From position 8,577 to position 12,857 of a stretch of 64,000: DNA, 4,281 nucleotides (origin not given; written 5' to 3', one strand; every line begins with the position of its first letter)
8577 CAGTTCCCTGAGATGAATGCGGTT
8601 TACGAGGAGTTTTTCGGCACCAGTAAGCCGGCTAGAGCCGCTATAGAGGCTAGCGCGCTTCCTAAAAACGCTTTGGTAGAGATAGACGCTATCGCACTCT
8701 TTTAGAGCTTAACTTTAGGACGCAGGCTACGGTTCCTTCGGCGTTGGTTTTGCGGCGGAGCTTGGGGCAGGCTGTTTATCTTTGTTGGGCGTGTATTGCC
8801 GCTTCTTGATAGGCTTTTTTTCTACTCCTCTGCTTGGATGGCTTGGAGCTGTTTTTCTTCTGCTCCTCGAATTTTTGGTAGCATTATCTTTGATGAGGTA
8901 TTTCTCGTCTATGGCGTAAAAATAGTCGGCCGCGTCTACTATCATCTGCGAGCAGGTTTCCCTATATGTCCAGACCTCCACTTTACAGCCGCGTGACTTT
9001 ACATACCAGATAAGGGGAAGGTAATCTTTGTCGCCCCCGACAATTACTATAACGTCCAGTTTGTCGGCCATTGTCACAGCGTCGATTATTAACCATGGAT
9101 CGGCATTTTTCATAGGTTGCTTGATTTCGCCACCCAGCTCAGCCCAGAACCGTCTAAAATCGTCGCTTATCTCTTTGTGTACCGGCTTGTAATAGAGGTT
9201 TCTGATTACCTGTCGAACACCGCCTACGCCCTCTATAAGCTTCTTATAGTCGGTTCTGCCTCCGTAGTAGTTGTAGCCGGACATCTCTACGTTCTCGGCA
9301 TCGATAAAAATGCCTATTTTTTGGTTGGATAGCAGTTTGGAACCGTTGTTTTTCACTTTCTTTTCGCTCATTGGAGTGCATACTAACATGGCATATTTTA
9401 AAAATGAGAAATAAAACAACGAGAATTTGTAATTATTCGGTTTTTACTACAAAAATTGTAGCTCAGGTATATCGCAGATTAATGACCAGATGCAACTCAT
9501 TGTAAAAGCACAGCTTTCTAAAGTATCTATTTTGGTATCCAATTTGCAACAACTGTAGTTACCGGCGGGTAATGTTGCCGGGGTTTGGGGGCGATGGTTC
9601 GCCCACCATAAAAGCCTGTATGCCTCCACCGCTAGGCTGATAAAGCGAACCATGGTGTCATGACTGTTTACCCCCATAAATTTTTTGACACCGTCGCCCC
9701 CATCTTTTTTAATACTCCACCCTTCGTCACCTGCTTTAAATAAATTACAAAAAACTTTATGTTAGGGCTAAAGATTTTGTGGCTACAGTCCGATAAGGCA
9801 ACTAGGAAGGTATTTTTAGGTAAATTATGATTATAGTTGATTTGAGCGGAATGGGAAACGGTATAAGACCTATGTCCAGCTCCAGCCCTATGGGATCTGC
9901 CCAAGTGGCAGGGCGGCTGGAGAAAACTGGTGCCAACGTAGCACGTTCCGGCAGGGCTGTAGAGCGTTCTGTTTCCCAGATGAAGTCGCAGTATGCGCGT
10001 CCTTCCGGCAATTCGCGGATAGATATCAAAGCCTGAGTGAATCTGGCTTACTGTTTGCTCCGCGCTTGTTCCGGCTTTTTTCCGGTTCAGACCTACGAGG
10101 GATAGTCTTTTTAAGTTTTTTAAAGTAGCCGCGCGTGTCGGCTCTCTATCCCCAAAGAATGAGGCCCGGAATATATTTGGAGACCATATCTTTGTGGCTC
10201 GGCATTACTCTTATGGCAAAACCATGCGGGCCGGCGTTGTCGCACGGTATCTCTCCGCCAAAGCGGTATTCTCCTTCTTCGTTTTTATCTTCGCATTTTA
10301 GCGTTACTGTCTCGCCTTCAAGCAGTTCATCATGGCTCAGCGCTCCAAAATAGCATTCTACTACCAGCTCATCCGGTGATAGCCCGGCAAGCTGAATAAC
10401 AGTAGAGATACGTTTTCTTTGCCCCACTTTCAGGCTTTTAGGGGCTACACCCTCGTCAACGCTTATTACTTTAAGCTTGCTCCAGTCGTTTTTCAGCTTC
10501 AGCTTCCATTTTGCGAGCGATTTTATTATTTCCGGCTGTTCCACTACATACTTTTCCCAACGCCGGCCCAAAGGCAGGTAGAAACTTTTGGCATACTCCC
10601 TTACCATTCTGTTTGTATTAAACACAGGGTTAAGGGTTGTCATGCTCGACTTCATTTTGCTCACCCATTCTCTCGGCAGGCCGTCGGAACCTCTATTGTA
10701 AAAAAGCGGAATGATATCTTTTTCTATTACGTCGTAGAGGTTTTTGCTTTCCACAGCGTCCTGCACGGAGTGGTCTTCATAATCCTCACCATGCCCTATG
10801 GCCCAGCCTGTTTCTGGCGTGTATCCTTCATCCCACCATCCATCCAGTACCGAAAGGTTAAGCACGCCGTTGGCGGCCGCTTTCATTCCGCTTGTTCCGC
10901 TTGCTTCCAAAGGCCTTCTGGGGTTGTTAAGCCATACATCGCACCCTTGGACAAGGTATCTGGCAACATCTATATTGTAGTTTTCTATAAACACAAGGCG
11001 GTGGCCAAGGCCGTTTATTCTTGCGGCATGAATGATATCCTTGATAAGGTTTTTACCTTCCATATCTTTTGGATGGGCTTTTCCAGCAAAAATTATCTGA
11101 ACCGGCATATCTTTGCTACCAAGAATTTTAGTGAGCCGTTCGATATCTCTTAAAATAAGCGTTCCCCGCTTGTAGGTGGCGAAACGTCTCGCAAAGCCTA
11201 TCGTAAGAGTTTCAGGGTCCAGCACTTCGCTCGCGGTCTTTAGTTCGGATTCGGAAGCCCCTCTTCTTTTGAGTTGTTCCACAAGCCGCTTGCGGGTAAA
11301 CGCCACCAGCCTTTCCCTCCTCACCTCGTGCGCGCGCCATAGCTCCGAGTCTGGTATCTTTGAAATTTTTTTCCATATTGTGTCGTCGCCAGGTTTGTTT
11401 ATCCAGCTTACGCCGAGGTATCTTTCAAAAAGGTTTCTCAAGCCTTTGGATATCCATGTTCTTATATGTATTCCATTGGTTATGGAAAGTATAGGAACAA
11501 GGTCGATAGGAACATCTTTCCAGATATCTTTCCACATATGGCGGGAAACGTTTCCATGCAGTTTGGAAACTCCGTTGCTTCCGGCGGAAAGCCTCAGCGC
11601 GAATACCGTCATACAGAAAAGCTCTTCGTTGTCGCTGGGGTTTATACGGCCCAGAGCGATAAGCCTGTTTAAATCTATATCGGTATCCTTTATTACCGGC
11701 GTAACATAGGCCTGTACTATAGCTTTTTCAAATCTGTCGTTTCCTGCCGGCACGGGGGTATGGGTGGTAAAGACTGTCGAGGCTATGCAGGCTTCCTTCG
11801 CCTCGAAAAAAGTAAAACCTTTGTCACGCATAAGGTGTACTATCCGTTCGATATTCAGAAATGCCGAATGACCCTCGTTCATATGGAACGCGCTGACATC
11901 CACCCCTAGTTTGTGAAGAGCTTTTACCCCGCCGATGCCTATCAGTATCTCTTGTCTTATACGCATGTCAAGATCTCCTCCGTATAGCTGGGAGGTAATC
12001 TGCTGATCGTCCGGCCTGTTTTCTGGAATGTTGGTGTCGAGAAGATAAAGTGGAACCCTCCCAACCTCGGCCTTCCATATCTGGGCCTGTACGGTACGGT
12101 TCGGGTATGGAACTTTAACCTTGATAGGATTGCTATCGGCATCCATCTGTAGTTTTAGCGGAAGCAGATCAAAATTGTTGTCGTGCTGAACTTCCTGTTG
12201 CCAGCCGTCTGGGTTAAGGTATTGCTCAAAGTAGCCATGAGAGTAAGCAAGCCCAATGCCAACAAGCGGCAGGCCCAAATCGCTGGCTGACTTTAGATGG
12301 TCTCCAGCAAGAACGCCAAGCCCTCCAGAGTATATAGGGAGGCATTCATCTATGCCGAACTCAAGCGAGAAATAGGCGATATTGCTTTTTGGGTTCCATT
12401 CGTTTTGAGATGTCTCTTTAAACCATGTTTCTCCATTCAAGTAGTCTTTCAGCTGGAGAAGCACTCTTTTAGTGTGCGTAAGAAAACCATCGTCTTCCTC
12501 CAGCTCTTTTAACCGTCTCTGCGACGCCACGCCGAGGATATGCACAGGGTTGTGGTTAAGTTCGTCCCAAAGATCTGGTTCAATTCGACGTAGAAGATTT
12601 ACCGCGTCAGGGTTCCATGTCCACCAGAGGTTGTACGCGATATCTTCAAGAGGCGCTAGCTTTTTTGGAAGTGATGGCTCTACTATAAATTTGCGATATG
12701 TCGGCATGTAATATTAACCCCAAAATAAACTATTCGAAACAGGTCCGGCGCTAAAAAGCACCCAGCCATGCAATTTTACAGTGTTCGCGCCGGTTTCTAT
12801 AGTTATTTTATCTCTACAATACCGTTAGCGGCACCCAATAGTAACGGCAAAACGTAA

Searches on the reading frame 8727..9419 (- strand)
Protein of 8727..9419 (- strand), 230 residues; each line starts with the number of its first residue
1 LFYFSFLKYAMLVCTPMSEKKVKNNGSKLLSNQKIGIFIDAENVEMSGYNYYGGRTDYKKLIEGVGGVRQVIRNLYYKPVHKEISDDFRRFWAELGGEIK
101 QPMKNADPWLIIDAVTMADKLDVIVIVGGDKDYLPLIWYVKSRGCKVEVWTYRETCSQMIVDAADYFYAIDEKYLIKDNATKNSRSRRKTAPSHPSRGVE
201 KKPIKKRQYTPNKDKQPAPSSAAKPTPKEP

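Call 95: search_protein_families(library=pfam, proteins=[window:8727-9419:-], max_evalue=0.00001)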
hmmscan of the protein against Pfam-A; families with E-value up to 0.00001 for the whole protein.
window:8727-9419:- (230 aa): 1 family
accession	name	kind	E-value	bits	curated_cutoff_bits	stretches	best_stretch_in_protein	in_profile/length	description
PF01936.24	NYN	-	6.5e-18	66.1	24.2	1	34-170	1-144/145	NYN domain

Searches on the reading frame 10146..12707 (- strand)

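Call 16: search_protein_families(library=pfam, proteins=[window:10146-12707:-])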
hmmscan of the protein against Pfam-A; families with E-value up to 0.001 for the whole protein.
window:10146-12707:- (853 aa): 2 families
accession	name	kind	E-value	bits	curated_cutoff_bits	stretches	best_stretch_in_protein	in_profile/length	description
PF11897.13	DUF3417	-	6.2e-36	123.6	25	1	13-123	1-109/109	Protein of unknown function (DUF3417)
PF00343.26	Phosphorylase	-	3.3e-32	112.1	27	2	270-623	216-579/713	Carbohydrate phosphorylase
